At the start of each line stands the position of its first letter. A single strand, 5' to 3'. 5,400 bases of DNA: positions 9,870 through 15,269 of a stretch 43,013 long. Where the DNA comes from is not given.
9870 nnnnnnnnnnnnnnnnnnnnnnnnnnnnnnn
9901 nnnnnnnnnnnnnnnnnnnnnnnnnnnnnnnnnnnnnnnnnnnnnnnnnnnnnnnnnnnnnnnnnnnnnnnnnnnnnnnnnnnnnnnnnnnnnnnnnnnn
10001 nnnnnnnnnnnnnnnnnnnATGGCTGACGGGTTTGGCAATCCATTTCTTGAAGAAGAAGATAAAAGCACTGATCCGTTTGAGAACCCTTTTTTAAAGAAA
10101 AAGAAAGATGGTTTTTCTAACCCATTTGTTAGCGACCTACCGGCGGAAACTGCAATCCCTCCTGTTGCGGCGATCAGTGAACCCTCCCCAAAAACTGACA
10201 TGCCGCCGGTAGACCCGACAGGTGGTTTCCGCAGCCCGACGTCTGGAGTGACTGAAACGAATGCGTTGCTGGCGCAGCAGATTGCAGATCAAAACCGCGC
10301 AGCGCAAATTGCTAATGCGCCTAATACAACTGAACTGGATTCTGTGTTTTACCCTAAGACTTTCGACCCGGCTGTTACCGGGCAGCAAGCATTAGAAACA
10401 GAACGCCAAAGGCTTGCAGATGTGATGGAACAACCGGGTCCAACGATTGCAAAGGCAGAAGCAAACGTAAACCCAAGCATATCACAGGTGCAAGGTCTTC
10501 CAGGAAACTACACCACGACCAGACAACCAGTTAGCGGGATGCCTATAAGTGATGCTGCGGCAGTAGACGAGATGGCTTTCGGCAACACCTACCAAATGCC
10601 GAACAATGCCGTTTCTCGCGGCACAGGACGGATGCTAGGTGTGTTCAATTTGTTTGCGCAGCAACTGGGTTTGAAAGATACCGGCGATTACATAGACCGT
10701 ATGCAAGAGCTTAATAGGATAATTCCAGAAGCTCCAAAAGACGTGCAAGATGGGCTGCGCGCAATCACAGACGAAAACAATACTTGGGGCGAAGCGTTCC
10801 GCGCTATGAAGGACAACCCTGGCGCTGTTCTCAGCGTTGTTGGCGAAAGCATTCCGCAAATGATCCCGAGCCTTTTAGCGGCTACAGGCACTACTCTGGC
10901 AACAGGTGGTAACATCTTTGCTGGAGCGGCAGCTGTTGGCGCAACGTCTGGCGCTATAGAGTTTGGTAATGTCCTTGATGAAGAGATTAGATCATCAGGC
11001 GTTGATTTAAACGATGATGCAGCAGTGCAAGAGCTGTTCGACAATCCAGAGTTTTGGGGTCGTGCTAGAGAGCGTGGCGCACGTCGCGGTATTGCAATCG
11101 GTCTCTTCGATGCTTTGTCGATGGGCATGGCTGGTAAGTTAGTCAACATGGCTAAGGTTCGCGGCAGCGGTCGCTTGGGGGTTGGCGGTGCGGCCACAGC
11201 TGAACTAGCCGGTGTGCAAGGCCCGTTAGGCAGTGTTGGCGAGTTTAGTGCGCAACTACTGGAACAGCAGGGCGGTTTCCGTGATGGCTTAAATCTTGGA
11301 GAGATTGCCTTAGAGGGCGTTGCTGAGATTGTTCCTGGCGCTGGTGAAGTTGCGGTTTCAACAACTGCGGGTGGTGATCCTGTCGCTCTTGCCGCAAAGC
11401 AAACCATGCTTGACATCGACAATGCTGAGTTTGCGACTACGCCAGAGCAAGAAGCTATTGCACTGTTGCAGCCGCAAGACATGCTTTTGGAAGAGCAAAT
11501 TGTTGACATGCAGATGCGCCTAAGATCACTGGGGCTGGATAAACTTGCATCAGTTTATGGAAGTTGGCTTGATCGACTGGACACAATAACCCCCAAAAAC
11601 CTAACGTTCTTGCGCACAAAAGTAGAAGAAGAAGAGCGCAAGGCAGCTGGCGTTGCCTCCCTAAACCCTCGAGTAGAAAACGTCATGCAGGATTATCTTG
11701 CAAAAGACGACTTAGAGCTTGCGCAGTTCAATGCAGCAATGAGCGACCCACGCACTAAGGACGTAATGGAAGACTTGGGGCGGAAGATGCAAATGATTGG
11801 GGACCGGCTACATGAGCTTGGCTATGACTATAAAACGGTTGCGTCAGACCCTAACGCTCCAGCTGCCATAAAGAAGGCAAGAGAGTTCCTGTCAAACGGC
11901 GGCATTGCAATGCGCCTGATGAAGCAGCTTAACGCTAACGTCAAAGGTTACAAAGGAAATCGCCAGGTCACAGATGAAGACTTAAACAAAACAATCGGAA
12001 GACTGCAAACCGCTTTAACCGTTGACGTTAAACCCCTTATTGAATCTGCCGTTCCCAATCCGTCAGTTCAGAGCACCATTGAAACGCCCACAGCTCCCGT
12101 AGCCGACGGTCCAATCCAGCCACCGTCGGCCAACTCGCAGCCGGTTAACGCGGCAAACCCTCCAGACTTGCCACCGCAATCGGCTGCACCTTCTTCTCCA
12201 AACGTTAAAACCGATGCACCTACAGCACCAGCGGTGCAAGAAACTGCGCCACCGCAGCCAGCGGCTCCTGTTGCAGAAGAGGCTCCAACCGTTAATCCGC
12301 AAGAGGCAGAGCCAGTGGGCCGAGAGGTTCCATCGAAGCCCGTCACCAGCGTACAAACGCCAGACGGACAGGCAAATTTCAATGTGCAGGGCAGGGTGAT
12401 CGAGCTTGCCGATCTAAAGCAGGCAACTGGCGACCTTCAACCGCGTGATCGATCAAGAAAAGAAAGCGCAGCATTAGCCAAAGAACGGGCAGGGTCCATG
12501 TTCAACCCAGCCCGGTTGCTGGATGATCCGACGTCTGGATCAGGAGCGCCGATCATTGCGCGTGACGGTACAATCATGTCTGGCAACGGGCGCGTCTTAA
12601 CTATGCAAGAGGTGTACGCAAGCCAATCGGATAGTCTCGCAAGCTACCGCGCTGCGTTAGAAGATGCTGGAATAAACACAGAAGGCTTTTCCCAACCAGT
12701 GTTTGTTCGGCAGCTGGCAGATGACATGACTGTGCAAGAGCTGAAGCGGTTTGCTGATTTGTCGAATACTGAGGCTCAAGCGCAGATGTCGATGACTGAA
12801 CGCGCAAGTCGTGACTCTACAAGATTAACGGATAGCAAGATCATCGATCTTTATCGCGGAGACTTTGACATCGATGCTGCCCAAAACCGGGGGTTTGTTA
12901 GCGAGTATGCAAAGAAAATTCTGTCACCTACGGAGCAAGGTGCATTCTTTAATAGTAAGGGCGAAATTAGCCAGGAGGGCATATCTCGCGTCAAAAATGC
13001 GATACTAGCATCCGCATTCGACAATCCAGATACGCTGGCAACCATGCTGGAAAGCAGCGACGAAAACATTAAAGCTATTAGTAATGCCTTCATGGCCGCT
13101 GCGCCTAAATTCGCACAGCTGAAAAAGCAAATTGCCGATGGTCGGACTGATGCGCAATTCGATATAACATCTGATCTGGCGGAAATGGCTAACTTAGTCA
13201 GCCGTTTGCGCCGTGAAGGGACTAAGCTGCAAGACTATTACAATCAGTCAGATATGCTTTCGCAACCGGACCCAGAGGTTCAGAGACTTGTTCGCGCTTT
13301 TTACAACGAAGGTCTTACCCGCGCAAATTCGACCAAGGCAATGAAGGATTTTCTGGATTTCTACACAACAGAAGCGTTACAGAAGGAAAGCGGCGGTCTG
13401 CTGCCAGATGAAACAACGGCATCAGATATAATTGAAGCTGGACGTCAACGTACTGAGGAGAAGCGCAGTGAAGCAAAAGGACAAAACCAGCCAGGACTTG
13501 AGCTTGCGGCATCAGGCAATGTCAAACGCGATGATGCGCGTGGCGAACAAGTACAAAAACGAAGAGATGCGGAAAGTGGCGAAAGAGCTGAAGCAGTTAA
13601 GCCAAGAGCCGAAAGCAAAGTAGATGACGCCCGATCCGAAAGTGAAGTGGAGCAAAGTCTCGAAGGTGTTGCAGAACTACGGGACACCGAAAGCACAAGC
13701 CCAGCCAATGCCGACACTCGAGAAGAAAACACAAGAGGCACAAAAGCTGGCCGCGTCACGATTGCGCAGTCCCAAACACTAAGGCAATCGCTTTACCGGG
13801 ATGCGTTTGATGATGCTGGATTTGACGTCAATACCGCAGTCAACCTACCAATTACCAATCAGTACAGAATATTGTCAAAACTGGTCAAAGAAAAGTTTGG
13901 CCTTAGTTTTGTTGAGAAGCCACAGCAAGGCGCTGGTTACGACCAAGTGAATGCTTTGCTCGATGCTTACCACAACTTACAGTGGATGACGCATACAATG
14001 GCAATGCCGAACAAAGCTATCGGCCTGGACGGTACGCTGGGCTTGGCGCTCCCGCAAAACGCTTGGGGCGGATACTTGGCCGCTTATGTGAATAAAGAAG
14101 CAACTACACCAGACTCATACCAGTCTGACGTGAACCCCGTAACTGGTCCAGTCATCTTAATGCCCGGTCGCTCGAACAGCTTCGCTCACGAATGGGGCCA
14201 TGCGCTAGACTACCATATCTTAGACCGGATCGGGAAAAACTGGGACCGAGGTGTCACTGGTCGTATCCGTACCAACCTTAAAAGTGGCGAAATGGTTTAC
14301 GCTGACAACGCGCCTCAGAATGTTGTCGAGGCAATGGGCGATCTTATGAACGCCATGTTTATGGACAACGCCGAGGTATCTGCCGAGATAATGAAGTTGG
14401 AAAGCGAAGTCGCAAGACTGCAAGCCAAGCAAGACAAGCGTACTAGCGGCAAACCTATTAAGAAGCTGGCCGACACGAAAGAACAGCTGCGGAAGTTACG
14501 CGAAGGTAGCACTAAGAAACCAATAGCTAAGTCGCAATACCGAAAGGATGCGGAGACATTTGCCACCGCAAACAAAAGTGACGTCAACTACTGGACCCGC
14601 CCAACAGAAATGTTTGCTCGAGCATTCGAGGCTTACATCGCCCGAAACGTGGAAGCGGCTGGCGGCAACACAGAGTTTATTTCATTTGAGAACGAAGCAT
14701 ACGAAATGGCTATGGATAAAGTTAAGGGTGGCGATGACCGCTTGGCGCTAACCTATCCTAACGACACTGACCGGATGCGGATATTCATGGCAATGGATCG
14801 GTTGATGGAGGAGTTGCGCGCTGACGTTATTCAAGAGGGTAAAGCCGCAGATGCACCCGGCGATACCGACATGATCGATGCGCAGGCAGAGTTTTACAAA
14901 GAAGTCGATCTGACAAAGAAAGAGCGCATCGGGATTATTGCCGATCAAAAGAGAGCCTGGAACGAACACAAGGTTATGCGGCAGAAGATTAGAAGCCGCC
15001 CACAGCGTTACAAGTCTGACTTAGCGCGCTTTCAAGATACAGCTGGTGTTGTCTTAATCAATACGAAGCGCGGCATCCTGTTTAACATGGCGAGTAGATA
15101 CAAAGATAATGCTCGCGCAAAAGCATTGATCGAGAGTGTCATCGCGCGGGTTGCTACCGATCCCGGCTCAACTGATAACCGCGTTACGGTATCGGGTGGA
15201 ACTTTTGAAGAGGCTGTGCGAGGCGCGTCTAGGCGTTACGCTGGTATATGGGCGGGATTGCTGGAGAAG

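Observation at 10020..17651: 2,543-aa multidomain 'polyvalent' protein occupying 18% of the genome at the T7 gp16 position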

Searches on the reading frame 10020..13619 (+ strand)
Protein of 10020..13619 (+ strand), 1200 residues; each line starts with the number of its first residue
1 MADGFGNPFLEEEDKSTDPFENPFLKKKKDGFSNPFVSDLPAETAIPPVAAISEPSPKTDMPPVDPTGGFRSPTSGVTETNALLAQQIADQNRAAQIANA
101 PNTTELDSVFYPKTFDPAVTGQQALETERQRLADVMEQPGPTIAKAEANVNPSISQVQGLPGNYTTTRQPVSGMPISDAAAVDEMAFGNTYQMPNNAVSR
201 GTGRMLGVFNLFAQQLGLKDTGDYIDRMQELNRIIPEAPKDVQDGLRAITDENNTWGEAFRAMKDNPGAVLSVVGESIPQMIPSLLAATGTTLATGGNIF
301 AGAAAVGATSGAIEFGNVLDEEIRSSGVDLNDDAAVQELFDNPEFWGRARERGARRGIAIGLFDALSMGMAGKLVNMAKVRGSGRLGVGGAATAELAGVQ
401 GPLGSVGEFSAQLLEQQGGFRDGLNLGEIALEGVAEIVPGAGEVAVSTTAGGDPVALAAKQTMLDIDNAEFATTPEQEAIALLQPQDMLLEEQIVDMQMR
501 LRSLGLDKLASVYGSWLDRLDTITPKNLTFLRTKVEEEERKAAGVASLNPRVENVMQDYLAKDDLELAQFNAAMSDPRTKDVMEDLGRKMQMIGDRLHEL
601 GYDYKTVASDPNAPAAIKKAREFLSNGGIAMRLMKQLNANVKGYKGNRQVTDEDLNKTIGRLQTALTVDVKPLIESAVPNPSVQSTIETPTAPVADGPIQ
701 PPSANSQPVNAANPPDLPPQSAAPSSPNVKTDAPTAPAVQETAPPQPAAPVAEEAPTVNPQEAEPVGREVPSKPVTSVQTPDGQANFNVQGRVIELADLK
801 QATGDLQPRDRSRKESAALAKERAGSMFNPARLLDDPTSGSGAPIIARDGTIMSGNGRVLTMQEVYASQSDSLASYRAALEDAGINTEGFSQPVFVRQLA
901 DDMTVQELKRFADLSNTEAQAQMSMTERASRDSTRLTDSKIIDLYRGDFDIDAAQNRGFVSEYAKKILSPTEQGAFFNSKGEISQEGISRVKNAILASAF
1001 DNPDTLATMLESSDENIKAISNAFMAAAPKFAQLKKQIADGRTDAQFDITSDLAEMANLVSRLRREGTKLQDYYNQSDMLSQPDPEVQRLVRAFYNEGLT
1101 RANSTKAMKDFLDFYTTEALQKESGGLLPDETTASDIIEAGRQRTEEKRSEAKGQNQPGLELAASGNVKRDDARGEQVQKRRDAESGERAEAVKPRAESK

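Call 52: predict_structure(alignment_id=A3)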
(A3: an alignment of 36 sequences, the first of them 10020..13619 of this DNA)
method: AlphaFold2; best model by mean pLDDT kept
length: 1200 residues; sequences in the alignment: 36
mean_pLDDT: 69.8   pTM: 0.41
mean pLDDT of the five models: 69.8, 69.3, 65.9, 64.7, 61.4
residues with pLDDT >= 90: 170; 70-90: 607; 50-70: 105; < 50: 318
segments of 3 or more residues with pLDDT < 50: 1-34, 36-79, 95-118, 289-304, 373-400, 438-488, 683-718, 720-756, 1156-1193, 1195-1200
pLDDT, mean of each block of 10 residues (from residue 1): 34 35 34 34 32 32 34 37 64 48 32 44 81 84 80 83 71 76 88 82 83 73 84 84 86 75 77 77 55 39 55 82 83 81 79 76 64 46 36 44 69 77 80 63 31 35 35 33 39 81 82 85 81 80 61 88 90 91 90 87 84 83 84 89 67 88 82 70 38 32 32 38 34 33 36 52 88 86 89 93 79 76 89 90 93 92 92 93 89 93 88 87 86 86 81 85 86 81 88 89 84 84 88 87 89 91 87 72 82 87 89 92 72 90 86 54 33 36 36 34
secondary structure, 60 per line:
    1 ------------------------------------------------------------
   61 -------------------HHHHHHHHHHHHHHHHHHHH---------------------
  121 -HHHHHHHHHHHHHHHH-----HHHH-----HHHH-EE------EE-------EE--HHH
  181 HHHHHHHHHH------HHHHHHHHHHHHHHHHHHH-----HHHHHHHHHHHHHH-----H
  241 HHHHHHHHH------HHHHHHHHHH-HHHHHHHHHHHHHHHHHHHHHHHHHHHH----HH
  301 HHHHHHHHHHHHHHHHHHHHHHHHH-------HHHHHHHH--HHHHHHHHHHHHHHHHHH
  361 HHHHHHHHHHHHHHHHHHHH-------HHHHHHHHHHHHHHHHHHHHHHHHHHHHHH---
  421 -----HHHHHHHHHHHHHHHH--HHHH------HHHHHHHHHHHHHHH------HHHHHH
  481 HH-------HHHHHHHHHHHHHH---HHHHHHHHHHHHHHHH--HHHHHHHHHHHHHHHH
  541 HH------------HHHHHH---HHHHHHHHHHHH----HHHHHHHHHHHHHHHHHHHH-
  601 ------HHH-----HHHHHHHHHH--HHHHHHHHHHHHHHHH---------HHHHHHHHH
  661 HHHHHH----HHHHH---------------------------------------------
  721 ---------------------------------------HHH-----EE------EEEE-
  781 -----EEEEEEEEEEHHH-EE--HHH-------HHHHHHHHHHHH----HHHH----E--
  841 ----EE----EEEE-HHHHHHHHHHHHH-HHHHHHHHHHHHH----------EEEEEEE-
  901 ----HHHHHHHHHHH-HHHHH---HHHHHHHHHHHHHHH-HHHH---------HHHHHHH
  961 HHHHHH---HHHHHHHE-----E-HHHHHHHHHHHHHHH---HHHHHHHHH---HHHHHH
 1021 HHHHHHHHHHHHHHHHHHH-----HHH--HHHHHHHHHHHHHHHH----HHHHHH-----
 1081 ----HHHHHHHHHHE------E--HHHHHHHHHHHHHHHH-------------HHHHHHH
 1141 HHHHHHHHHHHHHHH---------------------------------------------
elements in order (helices of 4 or more, strands of 3 or more residues): H80-99 H122-137 H143-146 H152-155 H178-190 H197-215 H221-234 H240-249 H256-265 H267-294 H299-325 H333-340 H343-380 H388-417 H426-441 H444-447 H454-468 H475-482 H490-503 H507-522 H525-542 H555-560 H564-575 H580-599 H615-624 H627-642 H652-666 H671-675 E776-779 E786-795 H814-825 H830-833 E851-854 H856-868 H870-882 E893-899 H905-915 H917-921 H925-939 H941-944 H954-966 H970-976 H985-999 H1003-1011 H1015-1039 H1050-1065 H1070-1075 H1085-1094 H1105-1120 H1134-1155
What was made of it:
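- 10140..10373 (+): Pro-rich disordered segment (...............PPVDP), aa 41-118. pLDDT is below 50 over most of aa 1-118, apart from a short predicted helix at aa 80-99 (call 52).
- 10377..12059 (+): N-terminal helical module, aa 120-680. Its conserved Gly/Ala-rich core is aa ~195-450 (nt 10602-11369). No Pfam family matches it. pLDDT is about 80 and the module is all-helical (call 52).
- On DdrB-like ParB domain (ParB/Srx superfamily, PF18763): The model shows an alpha+beta fold with pLDDT about 88 (call 52).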

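Call 55: fold_search(model_id=the predicted structure, library=viral)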
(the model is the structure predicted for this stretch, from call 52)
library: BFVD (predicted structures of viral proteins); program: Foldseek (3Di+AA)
matches with E <= 10: 186; with E <= 0.001: 17
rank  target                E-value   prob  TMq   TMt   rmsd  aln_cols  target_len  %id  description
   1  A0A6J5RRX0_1          3.0e-22  1.00  0.19  0.23  29.4       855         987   20  Large polyvalent protein associated domain-containing protein [uncultured Caudovirales phage]
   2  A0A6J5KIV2            1.1e-19  1.00  0.29  0.31  29.6       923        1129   17  DdrB-like domain-containing protein [uncultured Caudovirales phage]
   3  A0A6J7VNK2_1          2.6e-19  1.00  0.16  0.15  42.5      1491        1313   16  Uncharacterized protein [uncultured Caudovirales phage]
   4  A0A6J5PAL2            3.1e-19  1.00  0.19  0.27  23.2       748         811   21  DdrB-like domain-containing protein [uncultured Caudovirales phage]
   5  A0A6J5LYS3            1.9e-16  1.00  0.18  0.25  32.5       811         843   19  DdrB-like domain-containing protein [uncultured Caudovirales phage]
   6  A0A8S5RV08            1.9e-11  1.00  0.24  0.37  27.0       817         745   14  (no name in the UniProt tables at hand)
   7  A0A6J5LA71            7.5e-11  1.00  0.16  0.23  28.1       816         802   13  DdrB-like domain-containing protein [uncultured Caudovirales phage]
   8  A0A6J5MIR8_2          1.0e-10  1.00  0.16  0.25  33.2       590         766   18  LT_GEWL domain containing protein [uncultured Caudovirales phage]
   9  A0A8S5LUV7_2          1.6e-09  1.00  0.18  0.22  25.8       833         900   17  Crystallin beta/gamma motif-containing protein [Podoviridae sp. ctrub15]
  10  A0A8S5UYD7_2          5.3e-08  1.00  0.19  0.17  14.3       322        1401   24  Chromatin remodeling complex ATPase [Phage sp. ctKtV17]
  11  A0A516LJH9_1          1.5e-07  1.00  0.15  0.14  40.9      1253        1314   12  (no name in the UniProt tables at hand)
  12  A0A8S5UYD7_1          7.1e-07  1.00  0.09  0.08  49.5      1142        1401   14  Chromatin remodeling complex ATPase [Phage sp. ctKtV17]
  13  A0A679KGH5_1          9.7e-07  1.00  0.16  0.16  40.4      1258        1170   14  (no name in the UniProt tables at hand)
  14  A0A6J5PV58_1          1.8e-06  1.00  0.14  0.11  46.3      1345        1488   14  Uncharacterized protein [uncultured Caudovirales phage]
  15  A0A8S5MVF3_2          5.4e-06  1.00  0.17  0.17  11.5       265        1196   23  DNA methylase [Caudovirales sp. ctUL28]
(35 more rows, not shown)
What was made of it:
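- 12717..13484 (+): Helical region that follows the ParB domain, also shared with P1 DdrB, aa 900-1155. BFVD hits are 'DdrB-like domain-containing proteins' (call 55).
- A few non-significant BFVD matches are to tape-measure or minor tail proteins (E 0.3-0.7, call 55).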

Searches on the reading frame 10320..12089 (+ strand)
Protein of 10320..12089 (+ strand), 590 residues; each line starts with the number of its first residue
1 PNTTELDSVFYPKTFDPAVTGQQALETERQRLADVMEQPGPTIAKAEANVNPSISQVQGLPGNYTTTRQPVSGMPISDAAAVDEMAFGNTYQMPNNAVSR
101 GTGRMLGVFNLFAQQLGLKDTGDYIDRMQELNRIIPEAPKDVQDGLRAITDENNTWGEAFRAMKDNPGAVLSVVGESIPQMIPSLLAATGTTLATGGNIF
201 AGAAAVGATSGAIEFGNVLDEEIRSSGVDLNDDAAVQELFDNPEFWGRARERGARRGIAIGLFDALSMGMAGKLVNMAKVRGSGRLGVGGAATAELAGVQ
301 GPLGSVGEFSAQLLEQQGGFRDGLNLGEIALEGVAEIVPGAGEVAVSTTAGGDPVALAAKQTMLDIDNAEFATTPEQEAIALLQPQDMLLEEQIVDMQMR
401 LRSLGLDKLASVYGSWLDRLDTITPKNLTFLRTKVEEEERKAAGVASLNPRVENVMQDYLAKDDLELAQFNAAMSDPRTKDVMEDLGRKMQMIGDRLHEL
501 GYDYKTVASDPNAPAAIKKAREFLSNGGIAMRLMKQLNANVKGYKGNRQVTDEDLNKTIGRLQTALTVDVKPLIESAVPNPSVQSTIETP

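Call 77: find_homologous_proteins(query=window:10320-12089:+, max_evalue=0.001)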
Query window:10320-12089:+ (590 aa): 2 proteins with E <= 0.001 among 8000 candidates.
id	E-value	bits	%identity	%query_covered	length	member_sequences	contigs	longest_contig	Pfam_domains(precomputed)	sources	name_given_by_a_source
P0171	5.9e-160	552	71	63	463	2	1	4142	-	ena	-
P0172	1.3e-6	46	30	27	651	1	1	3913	-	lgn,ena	-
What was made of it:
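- Tried and rejected: Third database search, with aa 101-690: it returned only 2 hits because the word pre-filter was swamped by the Gly/Ala-rich sequence (call 77).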

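Call 86: search_protein_representatives(protein=window:10320-12089:+)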
Query: 590 residues. Proteins with E-value up to 0.001 (for the whole library): 1045; up to 1e-10: 293; up to 1e-30: 15. The best 150 are listed.
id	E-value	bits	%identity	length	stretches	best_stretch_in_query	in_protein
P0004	1.1e-296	1001.3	77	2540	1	1-589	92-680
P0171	1.9e-160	551.6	72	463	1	1-374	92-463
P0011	4.9e-114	398.4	52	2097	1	1-390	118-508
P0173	5.7e-81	289.3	38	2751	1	12-549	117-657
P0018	3.4e-66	240.5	44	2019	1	26-363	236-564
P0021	7.8e-64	232.7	43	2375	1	16-365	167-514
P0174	5.4e-63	230.0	49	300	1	128-408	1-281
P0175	4.1e-60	220.5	41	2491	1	10-350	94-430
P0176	6.2e-58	213.3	43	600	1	26-350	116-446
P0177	6.7e-57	209.8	42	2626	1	27-365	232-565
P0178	3.9e-55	204.0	40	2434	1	19-351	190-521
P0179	1.7e-51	192.0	38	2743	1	51-396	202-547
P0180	3.3e-50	187.8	37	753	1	20-388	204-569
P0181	2.0e-49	185.2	42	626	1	76-362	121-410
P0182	1.2e-41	159.5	75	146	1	317-427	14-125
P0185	1.7e-26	109.5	36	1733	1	94-346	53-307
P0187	4.7e-25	104.7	42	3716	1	123-345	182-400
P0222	4.6e-19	85.0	38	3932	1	96-346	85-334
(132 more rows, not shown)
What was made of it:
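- Tried and rejected: The exhaustive phmmer search solved this (call 86).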

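Call 87: search_protein_families(library=pfam, proteins=[P0187, P0222, P0185], max_evalue=0.001)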
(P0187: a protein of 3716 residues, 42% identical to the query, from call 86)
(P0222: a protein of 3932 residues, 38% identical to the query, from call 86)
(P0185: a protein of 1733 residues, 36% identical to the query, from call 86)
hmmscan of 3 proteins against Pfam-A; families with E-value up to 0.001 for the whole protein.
P0187 (3716 aa): 4 families
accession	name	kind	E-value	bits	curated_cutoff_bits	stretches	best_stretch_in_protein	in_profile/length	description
PF18760.7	ART-PolyVal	-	1e-37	130.4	31.2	2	1005-1162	1-140/140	ADP-Ribosyltransferase in polyvalent proteins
PF23802.1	DUF7178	-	4e-22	79.5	27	2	1235-1312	8-85/193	Family of unknown function (DUF7178)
PF18834.6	LPD22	-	1.2e-13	51.6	28.6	1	48-130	6-87/97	Large polyvalent protein associated domain 22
PF13151.12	DUF3990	-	8.8e-07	29.2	32.2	0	1012-1067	2-54/152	Protein of unknown function (DUF3990)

P0222 (3932 aa): 5 families
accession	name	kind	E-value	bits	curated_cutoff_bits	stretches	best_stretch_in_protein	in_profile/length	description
PF18857.6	LPD38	-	7.4e-35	121.2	27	1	3540-3720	1-187/189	Large polyvalent protein associated domain 38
PF13871.12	Helicase_C_4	-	3e-24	86.6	30.5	1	1977-2125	15-165/271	C-terminal domain on Strawberry notch homologue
PF13872.12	AAA_34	-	2.2e-16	60.1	27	2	1482-1535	60-114/306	P-loop containing NTP hydrolase pore-1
PF07669.17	Eco57I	-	0.00025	21.6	25.3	1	1131-1194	69-134/171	Eco57I restriction-modification methylase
PF02384.22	N6_Mtase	-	0.00053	19.8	20.4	0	1131-1194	117-183/311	N-6 DNA Methylase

P0185 (1733 aa): 0 families

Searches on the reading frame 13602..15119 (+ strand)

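Call 23: search_protein_families(library=pfam, proteins=[window:13602-15119:+], max_evalue=1)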
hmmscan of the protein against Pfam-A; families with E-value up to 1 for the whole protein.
window:13602-15119:+ (506 aa): 2 families
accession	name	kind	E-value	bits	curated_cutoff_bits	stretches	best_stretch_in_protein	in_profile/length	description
PF18796.6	LPD1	-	7.2e-15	55.2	27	1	324-407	3-76/78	Large polyvalent protein-associated domain 1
PF01895.24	PhoU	-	0.032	15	23.5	0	240-280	7-47/89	PhoU domain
